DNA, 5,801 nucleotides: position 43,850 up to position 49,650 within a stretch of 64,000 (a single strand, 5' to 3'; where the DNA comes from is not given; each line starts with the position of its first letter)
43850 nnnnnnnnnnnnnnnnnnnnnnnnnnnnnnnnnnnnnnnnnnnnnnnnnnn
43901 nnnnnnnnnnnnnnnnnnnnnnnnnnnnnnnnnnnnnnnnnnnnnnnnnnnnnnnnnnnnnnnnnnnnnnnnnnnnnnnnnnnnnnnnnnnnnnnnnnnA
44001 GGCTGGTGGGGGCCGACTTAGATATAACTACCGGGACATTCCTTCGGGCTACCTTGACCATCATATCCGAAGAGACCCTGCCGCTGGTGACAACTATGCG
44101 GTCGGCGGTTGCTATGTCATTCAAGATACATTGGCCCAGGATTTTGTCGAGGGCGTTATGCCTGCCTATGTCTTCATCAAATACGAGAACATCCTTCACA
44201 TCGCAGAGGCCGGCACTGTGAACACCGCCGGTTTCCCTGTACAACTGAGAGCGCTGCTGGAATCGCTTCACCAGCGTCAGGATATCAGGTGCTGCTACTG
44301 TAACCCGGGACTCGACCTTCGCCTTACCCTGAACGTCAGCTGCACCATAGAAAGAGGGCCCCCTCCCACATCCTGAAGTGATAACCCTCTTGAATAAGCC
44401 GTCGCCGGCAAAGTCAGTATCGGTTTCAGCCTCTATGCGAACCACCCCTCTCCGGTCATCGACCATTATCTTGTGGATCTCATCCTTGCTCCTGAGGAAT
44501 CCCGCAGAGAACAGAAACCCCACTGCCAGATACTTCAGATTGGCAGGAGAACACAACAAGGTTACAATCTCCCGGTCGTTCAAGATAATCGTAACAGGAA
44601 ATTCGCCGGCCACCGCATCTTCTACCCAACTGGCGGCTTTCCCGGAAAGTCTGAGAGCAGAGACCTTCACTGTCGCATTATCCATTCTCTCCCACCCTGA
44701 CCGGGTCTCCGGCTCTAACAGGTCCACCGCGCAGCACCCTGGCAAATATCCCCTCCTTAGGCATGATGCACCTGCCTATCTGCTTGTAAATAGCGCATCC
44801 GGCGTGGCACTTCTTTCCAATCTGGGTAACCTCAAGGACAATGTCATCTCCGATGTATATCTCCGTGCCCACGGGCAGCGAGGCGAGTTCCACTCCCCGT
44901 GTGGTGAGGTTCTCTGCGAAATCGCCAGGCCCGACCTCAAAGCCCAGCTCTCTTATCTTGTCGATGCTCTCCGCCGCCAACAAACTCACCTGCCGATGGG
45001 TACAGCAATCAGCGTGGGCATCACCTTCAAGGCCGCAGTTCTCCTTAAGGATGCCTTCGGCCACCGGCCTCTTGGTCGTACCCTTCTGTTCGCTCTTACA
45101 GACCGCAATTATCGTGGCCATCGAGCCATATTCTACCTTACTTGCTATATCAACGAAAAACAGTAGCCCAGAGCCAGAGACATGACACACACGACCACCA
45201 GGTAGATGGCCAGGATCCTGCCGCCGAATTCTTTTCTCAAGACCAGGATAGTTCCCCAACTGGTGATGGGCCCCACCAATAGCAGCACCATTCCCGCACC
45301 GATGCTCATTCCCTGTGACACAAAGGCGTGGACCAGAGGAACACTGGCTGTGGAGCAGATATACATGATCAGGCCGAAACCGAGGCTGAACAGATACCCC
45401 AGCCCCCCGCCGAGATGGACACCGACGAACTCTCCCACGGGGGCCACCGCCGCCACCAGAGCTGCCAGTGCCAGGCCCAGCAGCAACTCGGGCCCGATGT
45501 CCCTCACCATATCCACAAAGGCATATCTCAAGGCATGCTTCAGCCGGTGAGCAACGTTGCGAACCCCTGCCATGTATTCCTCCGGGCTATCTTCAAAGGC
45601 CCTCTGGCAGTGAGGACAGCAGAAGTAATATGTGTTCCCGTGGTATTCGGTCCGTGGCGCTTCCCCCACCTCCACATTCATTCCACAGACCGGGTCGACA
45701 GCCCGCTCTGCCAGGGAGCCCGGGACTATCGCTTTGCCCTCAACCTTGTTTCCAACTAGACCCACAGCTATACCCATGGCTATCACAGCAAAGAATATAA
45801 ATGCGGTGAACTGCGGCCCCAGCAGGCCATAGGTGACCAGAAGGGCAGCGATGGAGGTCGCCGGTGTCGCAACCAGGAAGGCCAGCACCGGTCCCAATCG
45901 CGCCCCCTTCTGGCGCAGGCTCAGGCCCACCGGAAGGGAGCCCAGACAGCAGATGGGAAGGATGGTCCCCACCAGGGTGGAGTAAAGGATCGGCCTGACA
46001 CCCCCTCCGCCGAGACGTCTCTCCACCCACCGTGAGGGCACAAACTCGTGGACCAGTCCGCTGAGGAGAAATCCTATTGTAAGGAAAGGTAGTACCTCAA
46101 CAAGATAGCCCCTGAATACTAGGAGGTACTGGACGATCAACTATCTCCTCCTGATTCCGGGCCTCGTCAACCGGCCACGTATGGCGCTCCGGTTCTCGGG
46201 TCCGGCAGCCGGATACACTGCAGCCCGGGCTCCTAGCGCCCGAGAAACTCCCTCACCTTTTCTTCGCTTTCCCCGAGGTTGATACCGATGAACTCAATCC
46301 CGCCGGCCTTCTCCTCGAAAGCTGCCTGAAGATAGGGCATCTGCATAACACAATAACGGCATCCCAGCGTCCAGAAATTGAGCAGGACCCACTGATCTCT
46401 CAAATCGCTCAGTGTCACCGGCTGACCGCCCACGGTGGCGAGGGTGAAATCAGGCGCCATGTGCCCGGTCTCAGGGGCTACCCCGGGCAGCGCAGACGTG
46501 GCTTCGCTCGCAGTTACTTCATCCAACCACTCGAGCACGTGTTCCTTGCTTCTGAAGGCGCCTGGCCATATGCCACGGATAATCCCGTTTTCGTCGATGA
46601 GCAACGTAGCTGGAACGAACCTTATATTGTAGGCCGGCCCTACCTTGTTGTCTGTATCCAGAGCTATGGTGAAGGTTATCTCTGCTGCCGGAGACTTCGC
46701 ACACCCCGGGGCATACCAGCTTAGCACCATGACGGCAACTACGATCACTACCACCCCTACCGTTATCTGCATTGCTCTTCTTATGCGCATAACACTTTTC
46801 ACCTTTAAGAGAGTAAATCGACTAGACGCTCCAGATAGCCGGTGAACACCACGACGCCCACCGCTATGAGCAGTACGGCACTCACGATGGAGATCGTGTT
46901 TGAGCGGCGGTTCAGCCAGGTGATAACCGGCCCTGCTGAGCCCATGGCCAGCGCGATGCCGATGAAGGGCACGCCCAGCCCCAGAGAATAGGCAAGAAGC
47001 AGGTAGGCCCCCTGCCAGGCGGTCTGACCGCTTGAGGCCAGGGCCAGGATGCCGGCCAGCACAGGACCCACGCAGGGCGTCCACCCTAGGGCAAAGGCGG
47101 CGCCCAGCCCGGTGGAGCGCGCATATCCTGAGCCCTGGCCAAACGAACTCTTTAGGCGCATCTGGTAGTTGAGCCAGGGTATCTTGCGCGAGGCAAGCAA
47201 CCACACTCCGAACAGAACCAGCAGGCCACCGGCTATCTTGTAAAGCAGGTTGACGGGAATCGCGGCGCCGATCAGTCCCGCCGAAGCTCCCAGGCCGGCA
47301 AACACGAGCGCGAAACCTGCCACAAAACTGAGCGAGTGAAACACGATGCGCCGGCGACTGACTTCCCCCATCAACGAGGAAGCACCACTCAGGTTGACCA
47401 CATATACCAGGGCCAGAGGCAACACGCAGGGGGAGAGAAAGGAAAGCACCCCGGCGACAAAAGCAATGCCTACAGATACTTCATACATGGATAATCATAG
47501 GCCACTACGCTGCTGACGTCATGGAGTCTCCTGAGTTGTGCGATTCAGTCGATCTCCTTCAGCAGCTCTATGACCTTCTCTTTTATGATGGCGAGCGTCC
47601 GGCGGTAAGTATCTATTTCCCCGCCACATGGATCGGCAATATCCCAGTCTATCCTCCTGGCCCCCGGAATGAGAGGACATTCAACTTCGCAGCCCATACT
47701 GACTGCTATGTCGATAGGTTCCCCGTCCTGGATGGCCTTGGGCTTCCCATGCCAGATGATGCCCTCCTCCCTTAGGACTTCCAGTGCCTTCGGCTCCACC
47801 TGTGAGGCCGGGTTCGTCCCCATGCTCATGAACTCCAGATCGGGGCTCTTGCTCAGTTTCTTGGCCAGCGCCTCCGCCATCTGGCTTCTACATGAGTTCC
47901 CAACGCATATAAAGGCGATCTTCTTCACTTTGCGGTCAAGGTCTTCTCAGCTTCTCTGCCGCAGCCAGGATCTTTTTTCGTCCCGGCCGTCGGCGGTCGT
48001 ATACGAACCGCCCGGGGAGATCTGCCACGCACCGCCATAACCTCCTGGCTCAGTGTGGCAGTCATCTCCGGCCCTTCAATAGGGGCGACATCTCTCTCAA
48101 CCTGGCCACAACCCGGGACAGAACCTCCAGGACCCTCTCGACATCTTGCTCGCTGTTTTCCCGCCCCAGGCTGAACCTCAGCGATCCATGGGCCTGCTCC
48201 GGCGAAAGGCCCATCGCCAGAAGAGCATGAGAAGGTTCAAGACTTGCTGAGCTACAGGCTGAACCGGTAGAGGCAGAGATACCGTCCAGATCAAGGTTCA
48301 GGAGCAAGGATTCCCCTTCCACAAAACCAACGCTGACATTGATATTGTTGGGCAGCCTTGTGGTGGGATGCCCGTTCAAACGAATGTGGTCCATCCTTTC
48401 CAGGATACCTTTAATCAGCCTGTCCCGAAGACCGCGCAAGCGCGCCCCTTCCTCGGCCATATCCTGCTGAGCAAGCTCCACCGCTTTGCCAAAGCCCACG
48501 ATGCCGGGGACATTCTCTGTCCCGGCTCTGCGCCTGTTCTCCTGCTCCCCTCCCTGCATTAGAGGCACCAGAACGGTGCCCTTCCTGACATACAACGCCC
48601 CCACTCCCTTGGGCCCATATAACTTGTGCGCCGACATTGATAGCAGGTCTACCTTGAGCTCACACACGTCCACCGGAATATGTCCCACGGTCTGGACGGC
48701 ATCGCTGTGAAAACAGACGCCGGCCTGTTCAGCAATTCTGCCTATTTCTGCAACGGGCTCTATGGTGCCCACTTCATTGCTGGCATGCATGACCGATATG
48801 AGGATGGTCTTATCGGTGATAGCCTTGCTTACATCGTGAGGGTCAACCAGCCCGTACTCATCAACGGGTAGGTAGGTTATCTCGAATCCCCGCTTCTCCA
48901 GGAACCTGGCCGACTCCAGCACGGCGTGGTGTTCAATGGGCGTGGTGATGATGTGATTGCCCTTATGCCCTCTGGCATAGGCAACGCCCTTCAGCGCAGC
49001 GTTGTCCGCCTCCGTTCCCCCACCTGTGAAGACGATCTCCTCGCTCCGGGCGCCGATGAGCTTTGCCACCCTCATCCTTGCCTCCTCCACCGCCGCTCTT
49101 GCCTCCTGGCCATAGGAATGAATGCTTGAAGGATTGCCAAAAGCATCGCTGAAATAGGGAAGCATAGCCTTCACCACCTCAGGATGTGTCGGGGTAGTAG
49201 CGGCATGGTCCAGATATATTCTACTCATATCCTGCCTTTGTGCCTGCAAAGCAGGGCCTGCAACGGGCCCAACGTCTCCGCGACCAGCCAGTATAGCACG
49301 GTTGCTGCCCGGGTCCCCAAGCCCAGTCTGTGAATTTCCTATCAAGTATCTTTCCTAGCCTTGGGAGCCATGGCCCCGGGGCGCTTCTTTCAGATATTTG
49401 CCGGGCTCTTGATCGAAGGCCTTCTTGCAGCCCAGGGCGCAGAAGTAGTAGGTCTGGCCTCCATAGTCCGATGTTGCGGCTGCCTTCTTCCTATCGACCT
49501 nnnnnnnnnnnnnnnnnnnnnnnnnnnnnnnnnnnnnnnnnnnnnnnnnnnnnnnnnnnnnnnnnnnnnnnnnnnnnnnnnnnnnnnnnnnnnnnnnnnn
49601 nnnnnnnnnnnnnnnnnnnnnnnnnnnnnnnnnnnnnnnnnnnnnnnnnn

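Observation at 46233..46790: Apparently circularly permuted TlpA/ResA thioredoxin-fold protein downstream of ccdA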

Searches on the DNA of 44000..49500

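Call 67: search_rna_families(source=window, start=44000, end=49500, threshold=gathering)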
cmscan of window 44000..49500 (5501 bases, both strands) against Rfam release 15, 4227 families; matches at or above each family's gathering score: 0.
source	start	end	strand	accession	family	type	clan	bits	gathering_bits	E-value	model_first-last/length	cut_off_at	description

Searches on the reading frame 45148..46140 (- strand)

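Call 4: search_protein_families(library=pfam, proteins=[window:45148-46140:-], max_evalue=1)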
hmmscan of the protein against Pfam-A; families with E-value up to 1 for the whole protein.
window:45148-46140:- (331 aa): 5 families
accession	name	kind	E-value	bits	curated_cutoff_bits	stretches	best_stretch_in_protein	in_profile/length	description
PF03773.19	ArsP_1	-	3e-38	132.1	32.3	1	6-329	6-293/294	Predicted permease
PF04945.19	YHS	-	1.5e-14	54.2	30.3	1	148-190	2-44/47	YHS domain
PF24273.1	TRASH_HVO_1752_C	-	1.1e-05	25.9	27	1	152-192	7-46/47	HVO_1752, C-terminal TRASH domain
PF08394.17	Arc_trans_TRASH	-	0.0022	18.5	27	1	166-183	19-36/43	Archaeal TRASH domain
PF12156.14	ATPase-cat_bd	-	0.088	14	27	1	152-182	5-35/86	Putative metal-binding domain of cation transport ATPase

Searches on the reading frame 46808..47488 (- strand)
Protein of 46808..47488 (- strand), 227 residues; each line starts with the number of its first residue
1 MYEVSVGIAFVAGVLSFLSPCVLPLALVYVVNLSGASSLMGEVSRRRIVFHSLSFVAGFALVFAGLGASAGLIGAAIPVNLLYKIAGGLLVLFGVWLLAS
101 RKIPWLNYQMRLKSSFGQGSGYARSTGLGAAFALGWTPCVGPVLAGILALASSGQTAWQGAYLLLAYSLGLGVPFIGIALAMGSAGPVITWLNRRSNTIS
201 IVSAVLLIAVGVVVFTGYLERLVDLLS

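Call 4: search_protein_families(library=pfam, proteins=[window:46808-47488:-], max_evalue=1)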
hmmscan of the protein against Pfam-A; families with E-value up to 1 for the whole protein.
window:46808-47488:- (227 aa): 1 family
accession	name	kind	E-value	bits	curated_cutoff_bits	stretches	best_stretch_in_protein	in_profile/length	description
PF02683.22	DsbD_TM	-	7.9e-15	55.2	27.1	1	6-212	5-212/219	Cytochrome C biogenesis protein transmembrane domain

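Call 71: search_protein_families(library=ncbifam, proteins=[window:46808-47488:-], max_evalue=0.001)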
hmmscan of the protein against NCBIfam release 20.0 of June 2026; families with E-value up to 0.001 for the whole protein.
window:46808-47488:- (227 aa): 2 families
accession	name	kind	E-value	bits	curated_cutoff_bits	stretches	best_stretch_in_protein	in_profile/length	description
NF045694.1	seleno_TsoB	exception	1.9e-12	46.1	805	1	9-183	188-360/572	rhodanese/DsbD fusion-like selenoprotein TsoB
NF001419.0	PRK00293.1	subfamily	1.3e-09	37.2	330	1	4-221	170-388/574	protein-disulfide reductase DsbD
